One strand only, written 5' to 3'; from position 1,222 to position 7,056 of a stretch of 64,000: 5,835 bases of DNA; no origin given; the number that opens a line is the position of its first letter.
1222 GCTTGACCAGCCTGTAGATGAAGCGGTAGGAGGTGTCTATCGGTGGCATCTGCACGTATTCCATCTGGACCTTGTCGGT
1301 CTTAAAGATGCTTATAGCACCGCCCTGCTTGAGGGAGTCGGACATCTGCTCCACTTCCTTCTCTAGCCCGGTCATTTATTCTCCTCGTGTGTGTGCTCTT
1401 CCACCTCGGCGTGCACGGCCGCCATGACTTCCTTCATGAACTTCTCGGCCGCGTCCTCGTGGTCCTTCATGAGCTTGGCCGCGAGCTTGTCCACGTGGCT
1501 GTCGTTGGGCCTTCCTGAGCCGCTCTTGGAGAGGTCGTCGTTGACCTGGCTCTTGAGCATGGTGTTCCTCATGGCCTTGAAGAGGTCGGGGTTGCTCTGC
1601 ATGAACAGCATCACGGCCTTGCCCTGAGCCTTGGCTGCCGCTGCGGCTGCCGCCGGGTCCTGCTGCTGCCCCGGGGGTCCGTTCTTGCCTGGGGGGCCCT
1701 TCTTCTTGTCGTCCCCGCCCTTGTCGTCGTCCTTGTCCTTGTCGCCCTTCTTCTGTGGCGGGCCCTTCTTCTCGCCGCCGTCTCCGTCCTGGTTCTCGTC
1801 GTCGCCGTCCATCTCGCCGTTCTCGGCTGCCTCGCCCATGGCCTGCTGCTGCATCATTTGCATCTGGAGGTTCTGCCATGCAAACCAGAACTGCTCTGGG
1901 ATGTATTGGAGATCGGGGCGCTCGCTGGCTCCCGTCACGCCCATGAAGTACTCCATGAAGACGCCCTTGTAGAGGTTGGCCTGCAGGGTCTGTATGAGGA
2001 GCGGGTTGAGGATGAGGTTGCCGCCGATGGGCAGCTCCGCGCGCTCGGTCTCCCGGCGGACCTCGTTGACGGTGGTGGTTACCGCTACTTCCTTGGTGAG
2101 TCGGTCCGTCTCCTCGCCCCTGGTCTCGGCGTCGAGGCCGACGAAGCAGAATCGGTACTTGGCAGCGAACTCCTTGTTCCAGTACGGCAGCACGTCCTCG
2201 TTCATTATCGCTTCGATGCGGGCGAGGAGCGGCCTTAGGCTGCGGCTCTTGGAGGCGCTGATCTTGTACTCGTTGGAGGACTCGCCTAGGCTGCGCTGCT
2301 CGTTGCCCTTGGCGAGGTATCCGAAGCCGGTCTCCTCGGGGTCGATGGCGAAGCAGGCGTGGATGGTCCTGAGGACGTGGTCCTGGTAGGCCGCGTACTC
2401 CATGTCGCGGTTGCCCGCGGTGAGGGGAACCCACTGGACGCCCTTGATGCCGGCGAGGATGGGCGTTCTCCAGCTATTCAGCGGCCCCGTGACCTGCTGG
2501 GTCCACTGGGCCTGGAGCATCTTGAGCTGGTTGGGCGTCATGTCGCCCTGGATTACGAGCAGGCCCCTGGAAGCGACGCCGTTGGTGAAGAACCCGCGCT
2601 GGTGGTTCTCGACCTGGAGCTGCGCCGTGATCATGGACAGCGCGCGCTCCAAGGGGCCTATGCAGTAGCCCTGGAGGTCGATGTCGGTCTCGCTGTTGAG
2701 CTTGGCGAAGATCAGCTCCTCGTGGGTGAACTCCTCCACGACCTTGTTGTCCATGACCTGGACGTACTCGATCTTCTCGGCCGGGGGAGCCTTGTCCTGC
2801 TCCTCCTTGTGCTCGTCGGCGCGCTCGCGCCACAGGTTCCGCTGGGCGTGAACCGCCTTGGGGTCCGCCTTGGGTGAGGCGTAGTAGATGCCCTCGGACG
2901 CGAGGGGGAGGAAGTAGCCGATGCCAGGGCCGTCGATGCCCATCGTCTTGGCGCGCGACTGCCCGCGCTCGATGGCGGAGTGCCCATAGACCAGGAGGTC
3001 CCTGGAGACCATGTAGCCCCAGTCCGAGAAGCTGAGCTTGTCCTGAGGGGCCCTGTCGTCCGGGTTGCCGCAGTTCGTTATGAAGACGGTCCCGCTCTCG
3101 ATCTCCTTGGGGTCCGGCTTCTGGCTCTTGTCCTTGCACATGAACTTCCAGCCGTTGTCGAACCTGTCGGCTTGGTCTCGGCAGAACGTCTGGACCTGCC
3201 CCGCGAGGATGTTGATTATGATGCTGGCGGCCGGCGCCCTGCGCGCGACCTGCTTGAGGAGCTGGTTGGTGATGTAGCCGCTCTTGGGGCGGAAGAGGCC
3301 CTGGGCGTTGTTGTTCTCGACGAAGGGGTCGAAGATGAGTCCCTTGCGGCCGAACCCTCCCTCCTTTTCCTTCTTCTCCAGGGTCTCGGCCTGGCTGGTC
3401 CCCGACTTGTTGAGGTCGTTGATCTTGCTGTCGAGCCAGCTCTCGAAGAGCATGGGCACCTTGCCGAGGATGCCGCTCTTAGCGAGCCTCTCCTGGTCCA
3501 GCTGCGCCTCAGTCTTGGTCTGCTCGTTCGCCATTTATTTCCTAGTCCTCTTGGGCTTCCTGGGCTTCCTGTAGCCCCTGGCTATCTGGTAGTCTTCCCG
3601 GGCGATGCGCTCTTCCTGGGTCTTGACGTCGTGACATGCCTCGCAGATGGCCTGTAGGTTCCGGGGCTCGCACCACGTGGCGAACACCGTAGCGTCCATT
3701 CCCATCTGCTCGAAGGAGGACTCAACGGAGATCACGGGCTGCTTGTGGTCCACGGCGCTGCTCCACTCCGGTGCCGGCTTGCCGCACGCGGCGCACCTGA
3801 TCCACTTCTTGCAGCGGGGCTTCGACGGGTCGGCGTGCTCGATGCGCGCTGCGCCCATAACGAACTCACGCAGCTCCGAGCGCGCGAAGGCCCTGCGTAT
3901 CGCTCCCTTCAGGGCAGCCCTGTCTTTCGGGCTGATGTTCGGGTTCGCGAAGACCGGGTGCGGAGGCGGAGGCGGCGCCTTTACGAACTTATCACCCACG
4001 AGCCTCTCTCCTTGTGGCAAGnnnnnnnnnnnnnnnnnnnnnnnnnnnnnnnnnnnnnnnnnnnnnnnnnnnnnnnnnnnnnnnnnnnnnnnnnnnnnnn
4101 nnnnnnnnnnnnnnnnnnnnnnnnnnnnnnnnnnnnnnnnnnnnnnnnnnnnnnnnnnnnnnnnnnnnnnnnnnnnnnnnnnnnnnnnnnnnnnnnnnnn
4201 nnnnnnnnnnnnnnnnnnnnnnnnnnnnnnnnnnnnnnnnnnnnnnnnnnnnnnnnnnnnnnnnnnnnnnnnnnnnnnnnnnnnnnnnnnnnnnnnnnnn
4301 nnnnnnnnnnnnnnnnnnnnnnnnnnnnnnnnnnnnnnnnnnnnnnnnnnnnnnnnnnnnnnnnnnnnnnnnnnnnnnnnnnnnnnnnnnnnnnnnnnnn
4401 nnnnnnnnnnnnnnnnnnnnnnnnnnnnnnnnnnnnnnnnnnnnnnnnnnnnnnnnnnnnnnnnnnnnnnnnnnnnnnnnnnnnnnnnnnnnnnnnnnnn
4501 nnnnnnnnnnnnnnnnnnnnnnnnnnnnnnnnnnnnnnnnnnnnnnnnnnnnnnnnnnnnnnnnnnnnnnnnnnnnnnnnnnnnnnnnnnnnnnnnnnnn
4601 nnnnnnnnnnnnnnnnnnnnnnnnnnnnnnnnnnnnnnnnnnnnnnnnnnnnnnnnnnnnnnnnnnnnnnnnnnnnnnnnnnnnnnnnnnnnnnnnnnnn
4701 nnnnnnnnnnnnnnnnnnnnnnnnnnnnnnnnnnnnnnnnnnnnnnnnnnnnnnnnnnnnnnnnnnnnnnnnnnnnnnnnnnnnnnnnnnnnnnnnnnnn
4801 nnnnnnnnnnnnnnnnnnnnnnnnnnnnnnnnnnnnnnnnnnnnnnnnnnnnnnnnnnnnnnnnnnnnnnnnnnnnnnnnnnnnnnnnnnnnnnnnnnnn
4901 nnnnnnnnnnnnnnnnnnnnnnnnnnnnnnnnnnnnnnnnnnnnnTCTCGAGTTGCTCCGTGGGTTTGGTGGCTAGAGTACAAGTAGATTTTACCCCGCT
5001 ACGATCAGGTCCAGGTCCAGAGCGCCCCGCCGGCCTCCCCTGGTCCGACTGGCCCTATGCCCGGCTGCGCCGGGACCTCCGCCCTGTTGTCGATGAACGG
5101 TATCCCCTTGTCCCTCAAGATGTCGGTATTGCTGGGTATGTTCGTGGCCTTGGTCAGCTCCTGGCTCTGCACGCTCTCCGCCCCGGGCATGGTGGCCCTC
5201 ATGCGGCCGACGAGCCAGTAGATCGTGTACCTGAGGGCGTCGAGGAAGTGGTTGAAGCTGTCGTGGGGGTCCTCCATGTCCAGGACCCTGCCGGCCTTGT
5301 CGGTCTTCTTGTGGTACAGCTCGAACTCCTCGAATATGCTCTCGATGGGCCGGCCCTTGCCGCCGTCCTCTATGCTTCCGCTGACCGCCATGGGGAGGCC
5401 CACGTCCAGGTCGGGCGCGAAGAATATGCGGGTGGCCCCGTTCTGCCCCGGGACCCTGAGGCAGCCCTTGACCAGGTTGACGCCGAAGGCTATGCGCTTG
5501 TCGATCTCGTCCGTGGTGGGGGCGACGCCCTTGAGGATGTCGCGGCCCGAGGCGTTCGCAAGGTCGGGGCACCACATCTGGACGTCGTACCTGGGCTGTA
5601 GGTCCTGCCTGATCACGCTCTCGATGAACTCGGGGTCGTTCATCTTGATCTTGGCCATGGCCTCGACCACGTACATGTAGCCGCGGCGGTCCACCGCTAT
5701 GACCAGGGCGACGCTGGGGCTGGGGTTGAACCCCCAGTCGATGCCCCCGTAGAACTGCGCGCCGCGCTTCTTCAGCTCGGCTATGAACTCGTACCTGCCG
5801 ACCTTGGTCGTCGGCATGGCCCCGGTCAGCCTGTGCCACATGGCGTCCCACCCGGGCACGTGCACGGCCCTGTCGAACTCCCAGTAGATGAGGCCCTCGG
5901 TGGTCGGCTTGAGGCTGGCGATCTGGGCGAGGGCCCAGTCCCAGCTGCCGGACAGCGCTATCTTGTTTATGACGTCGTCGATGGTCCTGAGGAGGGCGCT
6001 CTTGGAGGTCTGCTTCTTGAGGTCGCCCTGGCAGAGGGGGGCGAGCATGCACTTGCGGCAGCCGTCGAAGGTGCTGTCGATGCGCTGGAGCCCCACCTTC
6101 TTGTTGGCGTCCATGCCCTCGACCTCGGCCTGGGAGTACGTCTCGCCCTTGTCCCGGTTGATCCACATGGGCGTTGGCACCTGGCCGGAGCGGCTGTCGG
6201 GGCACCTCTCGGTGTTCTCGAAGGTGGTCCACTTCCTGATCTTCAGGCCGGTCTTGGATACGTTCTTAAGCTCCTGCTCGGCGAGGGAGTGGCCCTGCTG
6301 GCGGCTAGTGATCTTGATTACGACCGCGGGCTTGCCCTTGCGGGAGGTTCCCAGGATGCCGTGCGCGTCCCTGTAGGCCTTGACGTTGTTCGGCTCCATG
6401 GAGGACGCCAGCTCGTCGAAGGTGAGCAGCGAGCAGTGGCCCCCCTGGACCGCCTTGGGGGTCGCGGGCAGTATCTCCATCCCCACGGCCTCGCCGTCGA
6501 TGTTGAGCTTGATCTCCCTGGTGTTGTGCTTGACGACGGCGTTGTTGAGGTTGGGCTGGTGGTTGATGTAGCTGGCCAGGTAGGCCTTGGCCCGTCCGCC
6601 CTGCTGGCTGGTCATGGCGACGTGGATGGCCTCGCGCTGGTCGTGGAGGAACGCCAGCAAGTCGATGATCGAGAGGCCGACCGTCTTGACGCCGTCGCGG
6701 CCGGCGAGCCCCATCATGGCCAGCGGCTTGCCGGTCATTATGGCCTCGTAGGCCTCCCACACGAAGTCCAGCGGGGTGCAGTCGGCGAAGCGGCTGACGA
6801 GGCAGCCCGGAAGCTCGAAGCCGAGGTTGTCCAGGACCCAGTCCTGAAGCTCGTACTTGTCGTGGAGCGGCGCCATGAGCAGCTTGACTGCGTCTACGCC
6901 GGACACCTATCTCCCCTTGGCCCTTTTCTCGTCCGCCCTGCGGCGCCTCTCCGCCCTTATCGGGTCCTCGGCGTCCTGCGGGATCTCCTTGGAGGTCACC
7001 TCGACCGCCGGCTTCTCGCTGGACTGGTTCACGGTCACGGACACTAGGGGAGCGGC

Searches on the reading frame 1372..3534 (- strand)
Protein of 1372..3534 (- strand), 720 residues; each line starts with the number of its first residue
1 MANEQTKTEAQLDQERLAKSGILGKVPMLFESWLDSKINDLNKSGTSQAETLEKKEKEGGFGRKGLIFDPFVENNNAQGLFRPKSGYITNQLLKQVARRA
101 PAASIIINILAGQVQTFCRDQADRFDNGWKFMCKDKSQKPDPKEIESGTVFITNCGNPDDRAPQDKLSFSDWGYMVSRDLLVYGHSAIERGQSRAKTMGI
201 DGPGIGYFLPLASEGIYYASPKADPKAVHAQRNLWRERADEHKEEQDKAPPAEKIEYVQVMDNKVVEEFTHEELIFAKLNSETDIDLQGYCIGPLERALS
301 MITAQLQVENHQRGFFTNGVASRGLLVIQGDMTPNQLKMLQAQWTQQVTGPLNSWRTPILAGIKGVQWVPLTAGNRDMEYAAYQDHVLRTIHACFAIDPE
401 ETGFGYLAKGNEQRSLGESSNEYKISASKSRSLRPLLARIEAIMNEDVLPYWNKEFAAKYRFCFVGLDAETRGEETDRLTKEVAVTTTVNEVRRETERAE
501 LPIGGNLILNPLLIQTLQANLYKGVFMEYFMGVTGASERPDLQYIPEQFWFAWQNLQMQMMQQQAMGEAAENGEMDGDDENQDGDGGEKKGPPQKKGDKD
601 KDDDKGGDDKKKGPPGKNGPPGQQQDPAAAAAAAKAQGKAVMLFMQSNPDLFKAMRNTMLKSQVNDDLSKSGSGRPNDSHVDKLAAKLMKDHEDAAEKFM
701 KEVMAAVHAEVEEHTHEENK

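Call 12: search_protein_families(library=phrogs, proteins=[window:1372-3534:-], max_evalue=0.00001)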
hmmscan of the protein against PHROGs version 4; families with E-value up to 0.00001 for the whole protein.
window:1372-3534:- (720 aa): 5 families
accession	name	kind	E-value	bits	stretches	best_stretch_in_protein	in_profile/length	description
phrog_11117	-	head and packaging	1.1e-32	114.5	1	328-527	3-200/264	portal protein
phrog_12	-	head and packaging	8.5e-30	105.3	1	88-676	81-505/646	portal protein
phrog_2662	-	head and packaging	7.7e-25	88.5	1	255-674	171-516/717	portal protein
phrog_15361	-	head and packaging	3e-18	67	1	254-360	218-326/328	portal protein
phrog_37955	-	head and packaging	1.7e-09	37.4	1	255-454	236-435/945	portal protein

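Call 15: search_dna_similar(query=window:1372-3534:-, collection=phages, mode=protein, max_rows=15)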
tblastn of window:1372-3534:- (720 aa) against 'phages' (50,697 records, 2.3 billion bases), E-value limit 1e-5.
Records with a match: 786; places in all: 789; records where one place covers at least 80% of the query: 0.
Best place of each record, by identity: <60% 786.
By first word of the organism name: Staphylococcus 343; Bacillus 243; Enterococcus 69; Listeria 54; Lactobacillus 26; Thermus 11; Bacteroides 6; Leptospira 5; Brochothrix 4; Mammaliicoccus 3; and 18 more.
By host as written in the record: Staphylococcus aureus 112; - 71; Listeria monocytogenes 43; Bacillus subtilis 27; Staphylococcus sp. 27; Bacillus cereus 26; Staphylococcus carnosus TM300 22; Bacillus thuringiensis subsp. kurstaki 20; and 200 more.
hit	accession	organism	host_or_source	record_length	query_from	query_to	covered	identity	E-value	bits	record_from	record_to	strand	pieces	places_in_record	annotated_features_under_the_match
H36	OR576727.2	Myxococcus phage Mx1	Myxococcus sp.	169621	75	551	66%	29.4%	7e-47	186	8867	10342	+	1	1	portal protein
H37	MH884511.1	Exiguobacterium phage vB_EalM-132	Exiguobacterium alkaliphilum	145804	76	481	56%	29.5%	1e-38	160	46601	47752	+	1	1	portal protein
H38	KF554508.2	Bacillus phage CP-51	Bacillus cereus HER1399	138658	81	471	54%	29.3%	7e-35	149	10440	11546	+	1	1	putative portal protein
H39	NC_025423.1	Bacillus phage CP-51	Bacillus cereus HER1399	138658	81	471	54%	29.3%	7e-35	149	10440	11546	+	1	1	portal protein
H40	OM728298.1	Bacillus phage vB_BsuM-Goe16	Bacillus subtilis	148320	66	479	57%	27.6%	8e-33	142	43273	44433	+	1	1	hypothetical protein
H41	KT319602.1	Listeria phage WIL-3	Listeria innocua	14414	70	481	57%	27.7%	1e-29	132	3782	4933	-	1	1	record has no annotation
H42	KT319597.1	Listeria phage WIL-2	Listeria monocytogenes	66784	70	481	57%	27.7%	1e-29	132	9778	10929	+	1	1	record has no annotation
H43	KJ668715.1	Listeria phage LMTA-34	Listeria monocytogenes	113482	70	481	57%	27.7%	1e-29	132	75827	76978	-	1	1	portal protein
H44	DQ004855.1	Listeria phage P100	Listeria monocytogenes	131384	70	481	57%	27.7%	1e-29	132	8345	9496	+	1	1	gp14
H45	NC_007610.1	Listeria phage P100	Listeria monocytogenes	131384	70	481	57%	27.7%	1e-29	132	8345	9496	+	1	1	portal protein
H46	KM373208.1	Listeria phage WIL-1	Listeria monocytogenes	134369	70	481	57%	27.7%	1e-29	132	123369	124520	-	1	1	portal protein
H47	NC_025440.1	Listeria phage WIL-1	Listeria monocytogenes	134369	70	481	57%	27.7%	1e-29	132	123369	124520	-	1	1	portal protein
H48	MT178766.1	Listeria phage P100plus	Listeria monocytogenes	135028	70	481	57%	27.7%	1e-29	132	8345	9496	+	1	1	portal protein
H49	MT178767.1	Listeria phage P200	Listeria monocytogenes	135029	70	481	57%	27.7%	1e-29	132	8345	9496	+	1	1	portal protein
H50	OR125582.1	Listeria phage cka4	Listeria monocytogenes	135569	70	481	57%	27.7%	1e-29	132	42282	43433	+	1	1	record has no annotation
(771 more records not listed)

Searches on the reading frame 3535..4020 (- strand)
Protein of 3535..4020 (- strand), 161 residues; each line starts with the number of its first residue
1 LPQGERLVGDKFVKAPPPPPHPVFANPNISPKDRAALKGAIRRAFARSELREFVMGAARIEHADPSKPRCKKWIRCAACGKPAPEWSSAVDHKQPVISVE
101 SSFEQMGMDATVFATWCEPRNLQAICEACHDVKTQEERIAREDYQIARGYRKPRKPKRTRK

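Call 47: search_protein_families(library=pfam, proteins=[window:3535-4020:-], max_evalue=0.001)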
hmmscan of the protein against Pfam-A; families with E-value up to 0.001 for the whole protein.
window:3535-4020:- (161 aa): 1 family
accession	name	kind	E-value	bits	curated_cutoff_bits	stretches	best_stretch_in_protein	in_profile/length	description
PF01844.29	HNH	-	0.00021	21.8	21.4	0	119-135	30-46/47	HNH endonuclease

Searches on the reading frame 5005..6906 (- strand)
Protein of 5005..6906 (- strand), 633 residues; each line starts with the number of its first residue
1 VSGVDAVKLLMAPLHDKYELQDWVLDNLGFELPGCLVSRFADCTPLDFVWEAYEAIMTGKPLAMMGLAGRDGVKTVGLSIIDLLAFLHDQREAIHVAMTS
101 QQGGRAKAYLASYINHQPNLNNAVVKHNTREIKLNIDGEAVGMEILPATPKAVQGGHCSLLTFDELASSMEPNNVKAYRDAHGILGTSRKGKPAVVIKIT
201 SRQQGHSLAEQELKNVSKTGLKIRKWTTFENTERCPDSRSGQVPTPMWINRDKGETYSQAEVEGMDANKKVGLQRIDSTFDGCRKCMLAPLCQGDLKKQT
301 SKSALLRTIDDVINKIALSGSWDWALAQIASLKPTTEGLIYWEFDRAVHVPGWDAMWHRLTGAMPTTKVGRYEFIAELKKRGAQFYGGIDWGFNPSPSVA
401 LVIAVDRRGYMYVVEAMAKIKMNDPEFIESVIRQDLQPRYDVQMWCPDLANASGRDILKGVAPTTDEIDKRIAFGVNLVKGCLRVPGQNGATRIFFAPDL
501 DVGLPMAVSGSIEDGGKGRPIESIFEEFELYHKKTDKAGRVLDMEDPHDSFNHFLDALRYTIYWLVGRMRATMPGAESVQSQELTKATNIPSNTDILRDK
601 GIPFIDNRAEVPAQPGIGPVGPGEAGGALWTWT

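Call 12: search_protein_families(library=phrogs, proteins=[window:5005-6906:-], max_evalue=0.00001)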
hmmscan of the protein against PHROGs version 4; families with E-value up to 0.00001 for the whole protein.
window:5005-6906:- (633 aa): 2 families
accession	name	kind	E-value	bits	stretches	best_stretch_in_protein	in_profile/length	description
phrog_5653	-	head and packaging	1.6e-14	55.1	1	522-568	139-183/199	terminase large subunit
phrog_6672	-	head and packaging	6.8e-07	29.9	1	524-572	89-136/145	terminase large subunit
